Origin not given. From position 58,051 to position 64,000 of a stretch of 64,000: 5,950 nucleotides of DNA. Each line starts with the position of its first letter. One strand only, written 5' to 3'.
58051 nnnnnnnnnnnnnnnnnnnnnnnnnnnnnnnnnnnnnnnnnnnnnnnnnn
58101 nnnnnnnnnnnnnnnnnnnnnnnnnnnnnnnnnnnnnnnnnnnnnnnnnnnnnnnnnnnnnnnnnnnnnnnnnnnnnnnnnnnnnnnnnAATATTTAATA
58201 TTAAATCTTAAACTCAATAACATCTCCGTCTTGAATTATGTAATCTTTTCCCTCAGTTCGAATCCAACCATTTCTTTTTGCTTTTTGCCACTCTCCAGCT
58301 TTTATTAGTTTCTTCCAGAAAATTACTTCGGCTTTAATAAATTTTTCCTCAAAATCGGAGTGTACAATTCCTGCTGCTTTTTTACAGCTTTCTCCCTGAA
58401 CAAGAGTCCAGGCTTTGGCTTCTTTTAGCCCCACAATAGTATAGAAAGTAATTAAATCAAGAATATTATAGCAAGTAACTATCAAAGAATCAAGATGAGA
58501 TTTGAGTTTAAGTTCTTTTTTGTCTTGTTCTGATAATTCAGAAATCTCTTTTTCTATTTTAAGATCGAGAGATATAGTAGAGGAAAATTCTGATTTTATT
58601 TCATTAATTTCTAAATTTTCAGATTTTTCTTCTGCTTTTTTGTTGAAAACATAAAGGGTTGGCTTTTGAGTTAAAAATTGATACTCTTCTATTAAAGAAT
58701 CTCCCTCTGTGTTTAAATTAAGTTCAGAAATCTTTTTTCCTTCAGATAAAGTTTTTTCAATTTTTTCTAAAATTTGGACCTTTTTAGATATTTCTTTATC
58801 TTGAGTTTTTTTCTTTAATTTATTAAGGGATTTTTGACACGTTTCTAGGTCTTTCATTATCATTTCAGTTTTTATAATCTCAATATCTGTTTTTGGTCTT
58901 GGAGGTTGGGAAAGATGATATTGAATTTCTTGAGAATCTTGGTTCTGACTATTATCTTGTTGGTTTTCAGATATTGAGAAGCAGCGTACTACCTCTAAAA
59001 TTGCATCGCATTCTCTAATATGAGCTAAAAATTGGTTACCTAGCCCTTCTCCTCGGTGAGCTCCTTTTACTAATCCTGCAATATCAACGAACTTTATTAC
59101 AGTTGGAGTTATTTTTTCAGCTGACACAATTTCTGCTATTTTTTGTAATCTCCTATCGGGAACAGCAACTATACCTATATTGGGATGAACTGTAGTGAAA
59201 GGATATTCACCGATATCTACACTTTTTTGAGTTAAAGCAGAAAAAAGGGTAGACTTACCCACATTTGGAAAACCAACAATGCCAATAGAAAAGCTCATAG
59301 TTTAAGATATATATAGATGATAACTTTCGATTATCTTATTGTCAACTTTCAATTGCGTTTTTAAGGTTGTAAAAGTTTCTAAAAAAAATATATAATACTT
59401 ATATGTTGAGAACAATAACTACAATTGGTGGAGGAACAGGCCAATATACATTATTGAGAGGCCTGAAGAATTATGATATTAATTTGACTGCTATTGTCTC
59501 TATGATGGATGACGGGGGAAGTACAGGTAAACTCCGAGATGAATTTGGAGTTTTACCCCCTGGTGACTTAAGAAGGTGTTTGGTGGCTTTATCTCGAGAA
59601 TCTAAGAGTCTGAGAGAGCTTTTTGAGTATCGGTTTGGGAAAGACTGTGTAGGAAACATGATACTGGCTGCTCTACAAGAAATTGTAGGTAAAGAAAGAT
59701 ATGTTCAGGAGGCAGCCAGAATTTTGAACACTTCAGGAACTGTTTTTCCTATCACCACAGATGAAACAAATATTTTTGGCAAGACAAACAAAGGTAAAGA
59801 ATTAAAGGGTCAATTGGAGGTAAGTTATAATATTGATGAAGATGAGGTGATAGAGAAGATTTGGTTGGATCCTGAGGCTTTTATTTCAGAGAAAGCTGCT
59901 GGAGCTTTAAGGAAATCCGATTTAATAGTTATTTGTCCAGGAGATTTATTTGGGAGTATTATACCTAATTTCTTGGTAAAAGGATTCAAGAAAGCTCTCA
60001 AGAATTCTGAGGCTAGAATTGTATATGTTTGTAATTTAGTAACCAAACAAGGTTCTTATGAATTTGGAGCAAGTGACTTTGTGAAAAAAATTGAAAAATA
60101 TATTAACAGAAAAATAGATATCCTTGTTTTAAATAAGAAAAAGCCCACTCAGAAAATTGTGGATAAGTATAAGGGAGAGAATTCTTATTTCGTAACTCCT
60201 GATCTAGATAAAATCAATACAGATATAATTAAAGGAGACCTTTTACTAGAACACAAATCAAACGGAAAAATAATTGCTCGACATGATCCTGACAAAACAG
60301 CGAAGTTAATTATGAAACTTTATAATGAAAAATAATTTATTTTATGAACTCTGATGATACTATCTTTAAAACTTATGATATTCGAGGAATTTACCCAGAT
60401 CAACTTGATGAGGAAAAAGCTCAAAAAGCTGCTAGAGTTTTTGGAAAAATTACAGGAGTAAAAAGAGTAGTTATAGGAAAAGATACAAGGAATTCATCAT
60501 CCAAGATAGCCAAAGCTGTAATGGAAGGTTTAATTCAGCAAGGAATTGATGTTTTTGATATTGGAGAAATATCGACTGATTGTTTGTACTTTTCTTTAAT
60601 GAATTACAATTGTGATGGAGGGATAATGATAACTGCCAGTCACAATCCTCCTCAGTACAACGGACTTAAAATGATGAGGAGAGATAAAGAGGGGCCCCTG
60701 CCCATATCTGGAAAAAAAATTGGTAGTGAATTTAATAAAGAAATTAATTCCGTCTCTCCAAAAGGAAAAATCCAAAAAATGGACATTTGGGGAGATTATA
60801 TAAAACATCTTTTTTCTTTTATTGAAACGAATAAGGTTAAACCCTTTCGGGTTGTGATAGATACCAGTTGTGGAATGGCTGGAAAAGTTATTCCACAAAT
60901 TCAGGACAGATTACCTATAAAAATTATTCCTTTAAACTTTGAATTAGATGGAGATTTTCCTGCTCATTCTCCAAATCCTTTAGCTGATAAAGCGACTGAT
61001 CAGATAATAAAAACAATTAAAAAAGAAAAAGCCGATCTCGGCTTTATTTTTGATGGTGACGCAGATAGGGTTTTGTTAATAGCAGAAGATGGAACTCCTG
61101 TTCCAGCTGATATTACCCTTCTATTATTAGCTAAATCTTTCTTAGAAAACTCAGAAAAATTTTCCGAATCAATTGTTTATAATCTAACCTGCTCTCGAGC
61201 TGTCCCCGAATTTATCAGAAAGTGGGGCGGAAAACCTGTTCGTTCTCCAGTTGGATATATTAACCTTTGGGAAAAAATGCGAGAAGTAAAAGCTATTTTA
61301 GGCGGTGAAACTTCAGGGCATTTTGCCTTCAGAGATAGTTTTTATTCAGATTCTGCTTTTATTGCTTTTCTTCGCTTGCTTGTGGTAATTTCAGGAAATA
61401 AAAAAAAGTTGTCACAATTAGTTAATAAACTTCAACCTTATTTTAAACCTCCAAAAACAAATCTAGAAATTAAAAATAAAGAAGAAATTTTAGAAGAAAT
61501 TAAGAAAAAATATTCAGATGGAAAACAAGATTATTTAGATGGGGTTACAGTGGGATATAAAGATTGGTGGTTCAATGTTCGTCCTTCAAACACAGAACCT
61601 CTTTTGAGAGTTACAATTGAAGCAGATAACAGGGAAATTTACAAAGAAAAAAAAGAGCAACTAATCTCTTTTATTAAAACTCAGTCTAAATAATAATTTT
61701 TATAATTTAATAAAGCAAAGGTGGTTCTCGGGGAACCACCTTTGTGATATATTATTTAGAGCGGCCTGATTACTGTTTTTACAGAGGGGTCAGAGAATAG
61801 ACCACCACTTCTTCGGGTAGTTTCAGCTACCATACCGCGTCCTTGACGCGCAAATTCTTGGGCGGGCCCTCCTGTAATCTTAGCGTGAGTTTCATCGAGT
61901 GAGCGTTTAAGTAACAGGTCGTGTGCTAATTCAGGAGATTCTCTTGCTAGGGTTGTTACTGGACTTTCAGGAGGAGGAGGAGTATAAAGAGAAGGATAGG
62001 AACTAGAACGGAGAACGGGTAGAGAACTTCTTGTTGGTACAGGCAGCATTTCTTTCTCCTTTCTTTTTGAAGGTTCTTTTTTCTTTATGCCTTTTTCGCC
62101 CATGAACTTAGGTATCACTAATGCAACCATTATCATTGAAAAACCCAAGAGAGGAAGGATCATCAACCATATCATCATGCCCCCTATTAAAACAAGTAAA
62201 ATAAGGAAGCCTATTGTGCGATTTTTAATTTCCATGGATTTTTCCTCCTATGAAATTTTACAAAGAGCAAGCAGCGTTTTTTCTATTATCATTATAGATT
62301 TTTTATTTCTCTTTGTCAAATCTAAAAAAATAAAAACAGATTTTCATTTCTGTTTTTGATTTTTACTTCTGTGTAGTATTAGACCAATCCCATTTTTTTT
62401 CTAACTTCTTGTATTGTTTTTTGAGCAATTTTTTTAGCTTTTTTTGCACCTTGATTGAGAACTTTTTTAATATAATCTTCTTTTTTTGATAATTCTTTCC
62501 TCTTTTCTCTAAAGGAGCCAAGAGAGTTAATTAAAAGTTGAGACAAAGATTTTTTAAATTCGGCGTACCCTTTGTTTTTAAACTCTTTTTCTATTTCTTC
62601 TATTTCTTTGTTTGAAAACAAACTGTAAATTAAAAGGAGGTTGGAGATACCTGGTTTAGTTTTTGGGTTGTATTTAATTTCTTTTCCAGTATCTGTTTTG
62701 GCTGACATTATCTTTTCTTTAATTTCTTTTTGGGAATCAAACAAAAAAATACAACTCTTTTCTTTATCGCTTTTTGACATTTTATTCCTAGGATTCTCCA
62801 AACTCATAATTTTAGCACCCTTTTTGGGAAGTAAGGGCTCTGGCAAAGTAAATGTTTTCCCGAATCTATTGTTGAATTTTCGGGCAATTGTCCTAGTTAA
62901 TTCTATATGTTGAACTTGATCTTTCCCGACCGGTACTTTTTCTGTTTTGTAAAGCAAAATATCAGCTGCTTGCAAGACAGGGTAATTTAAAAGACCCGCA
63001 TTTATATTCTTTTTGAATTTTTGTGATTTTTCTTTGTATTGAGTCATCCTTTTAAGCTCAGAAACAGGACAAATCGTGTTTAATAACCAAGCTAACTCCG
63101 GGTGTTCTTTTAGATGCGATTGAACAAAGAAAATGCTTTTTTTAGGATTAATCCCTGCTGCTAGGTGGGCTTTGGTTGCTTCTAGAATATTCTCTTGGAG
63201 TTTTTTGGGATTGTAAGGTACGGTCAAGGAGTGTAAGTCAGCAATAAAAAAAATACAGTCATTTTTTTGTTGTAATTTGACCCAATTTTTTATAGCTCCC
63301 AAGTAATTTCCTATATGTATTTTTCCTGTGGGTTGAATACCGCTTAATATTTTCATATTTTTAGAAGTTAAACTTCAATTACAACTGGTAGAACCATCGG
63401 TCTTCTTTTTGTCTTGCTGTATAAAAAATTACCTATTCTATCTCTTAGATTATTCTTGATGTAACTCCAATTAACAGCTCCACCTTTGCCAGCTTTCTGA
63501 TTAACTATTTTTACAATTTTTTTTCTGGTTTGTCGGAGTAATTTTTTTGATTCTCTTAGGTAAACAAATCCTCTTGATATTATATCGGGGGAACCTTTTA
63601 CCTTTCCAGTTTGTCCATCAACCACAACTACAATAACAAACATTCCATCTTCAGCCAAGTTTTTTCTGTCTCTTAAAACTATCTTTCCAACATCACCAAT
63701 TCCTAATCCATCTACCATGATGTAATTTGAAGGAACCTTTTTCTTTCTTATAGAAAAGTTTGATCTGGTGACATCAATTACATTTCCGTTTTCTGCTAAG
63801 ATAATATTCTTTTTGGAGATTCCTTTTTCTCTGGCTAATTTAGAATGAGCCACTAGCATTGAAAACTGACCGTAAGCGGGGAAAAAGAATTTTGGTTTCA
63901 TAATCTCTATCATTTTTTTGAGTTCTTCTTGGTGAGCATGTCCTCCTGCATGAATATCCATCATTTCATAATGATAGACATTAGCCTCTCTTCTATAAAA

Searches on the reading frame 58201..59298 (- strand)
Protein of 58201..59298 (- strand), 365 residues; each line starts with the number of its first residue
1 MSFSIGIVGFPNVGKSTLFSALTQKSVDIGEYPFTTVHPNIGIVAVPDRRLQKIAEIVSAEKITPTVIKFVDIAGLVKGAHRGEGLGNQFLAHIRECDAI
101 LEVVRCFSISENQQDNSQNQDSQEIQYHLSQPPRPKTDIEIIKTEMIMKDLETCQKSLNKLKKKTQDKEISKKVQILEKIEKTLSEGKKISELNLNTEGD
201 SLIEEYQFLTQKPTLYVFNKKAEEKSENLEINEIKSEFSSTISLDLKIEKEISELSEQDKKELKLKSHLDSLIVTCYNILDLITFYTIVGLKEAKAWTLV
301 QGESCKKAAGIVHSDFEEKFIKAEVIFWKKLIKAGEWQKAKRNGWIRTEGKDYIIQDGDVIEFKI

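Call 10: search_protein_families(library=pfam, proteins=[window:58201-59298:-], max_evalue=0.01)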
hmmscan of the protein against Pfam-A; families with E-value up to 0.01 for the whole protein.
window:58201-59298:- (365 aa): 3 families
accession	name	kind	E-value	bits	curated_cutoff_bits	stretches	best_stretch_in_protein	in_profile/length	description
PF06071.19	YchF-GTPase_C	-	5.8e-29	100.5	27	1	282-365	1-83/84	Protein of unknown function (DUF933)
PF01926.29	MMR_HSR1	-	2e-23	83.1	21.9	1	5-117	2-89/113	50S ribosome-binding GTPase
PF02421.24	FeoB_N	-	6.6e-08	32.7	27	1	4-48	2-46/156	Ferrous iron transport protein B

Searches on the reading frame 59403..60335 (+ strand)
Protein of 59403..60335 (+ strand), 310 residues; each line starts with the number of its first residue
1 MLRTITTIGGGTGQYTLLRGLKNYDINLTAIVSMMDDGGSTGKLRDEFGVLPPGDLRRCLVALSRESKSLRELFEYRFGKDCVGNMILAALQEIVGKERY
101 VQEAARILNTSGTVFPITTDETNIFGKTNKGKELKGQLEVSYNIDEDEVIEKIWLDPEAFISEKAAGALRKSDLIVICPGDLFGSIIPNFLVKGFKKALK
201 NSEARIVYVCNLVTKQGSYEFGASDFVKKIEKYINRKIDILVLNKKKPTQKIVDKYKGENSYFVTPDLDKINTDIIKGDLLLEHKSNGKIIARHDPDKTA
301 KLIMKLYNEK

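Call 10: search_protein_families(library=pfam, proteins=[window:59403-60335:+], max_evalue=0.01)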
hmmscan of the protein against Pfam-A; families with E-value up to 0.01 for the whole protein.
window:59403-60335:+ (310 aa): 1 family
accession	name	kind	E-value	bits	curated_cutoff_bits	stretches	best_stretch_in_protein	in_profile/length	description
PF01933.23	CofD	-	1.3e-73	248.2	30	1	5-276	1-285/290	2-phospho-L-lactate transferase CofD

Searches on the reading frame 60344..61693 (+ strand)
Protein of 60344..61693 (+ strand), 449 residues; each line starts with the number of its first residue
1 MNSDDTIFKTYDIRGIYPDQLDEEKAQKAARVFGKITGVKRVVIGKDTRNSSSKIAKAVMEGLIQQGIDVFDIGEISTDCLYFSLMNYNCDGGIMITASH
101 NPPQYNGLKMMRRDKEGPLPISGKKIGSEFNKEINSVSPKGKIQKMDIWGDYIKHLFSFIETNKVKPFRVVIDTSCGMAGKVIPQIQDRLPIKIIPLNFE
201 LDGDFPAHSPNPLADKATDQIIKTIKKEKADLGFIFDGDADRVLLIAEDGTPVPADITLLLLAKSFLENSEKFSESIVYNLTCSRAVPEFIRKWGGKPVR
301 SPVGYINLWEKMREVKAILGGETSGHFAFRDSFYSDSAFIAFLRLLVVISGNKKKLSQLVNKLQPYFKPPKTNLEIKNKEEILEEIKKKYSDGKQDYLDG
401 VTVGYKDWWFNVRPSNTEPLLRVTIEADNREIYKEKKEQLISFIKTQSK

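Call 8: search_protein_families(library=pfam, proteins=[window:60344-61693:+], max_evalue=0.001)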
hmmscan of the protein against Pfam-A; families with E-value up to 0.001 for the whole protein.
window:60344-61693:+ (449 aa): 4 families
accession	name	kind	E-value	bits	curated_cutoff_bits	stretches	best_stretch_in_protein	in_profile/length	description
PF02878.22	PGM_PMM_I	-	2.9e-35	121.4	22.5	1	6-132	2-133/138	Phosphoglucomutase/phosphomannomutase, alpha/beta/alpha domain I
PF02879.22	PGM_PMM_II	-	1.3e-25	90.3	29.3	1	151-250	2-103/103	Phosphoglucomutase/phosphomannomutase, alpha/beta/alpha domain II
PF02880.22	PGM_PMM_III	-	4.8e-22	78.7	20.7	1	256-364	3-113/115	Phosphoglucomutase/phosphomannomutase, alpha/beta/alpha domain III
PF00408.26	PGM_PMM_IV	-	3.1e-09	37.2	23.1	1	373-439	3-64/68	Phosphoglucomutase/phosphomannomutase, C-terminal domain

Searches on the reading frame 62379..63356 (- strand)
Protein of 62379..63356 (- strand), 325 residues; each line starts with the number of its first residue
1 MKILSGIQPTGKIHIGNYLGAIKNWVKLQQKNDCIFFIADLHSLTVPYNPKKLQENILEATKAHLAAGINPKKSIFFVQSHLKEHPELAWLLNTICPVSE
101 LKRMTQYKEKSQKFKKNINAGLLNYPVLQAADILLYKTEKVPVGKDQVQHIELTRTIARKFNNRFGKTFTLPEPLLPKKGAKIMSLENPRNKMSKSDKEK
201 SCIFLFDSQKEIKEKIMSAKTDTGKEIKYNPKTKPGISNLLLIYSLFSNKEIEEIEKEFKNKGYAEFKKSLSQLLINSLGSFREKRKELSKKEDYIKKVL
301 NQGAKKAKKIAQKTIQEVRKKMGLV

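Call 29: find_encoding_contigs(protein=window:62379-63356:-, flank=10000, max_places=3)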
Protein window:62379-63356:- (325 aa): 2 contigs read that carry it; 2 places shown.
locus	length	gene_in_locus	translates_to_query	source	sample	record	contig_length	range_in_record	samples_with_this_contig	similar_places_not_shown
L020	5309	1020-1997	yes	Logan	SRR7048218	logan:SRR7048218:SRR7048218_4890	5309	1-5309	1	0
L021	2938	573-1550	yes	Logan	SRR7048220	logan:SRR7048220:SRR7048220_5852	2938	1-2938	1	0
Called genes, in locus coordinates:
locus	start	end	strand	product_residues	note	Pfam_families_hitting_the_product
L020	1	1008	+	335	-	?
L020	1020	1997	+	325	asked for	PF00579:tRNA-synt_1b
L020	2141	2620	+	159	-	-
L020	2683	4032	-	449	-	PF02878:PGM_PMM_I, PF02879:PGM_PMM_II, PF02880:PGM_PMM_III, PF00408:PGM_PMM_IV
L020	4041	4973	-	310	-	PF01933:CofD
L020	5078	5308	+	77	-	?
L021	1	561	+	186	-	?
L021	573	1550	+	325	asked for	PF00579:tRNA-synt_1b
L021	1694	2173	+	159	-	-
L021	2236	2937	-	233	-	?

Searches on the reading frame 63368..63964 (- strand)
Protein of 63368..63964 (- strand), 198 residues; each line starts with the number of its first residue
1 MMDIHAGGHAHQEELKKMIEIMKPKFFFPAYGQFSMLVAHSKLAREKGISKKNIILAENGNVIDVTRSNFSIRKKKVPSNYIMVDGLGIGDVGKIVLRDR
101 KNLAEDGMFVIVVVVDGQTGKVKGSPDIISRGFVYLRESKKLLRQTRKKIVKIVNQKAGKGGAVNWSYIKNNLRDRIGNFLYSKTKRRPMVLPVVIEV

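Call 54: search_protein_families(library=pfam, proteins=[window:63368-63964:-], max_evalue=0.1)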
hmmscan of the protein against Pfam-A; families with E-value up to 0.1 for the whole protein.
window:63368-63964:- (198 aa): 2 families
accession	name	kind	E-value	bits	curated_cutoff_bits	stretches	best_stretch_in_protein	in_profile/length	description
PF17770.6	RNase_J_C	-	4.4e-31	108.3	23.8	1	96-198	1-102/102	Ribonuclease J C-terminal domain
PF07521.17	RMMBL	-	1e-06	29.1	21.6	1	8-49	16-58/63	Zn-dependent metallo-hydrolase RNA specificity domain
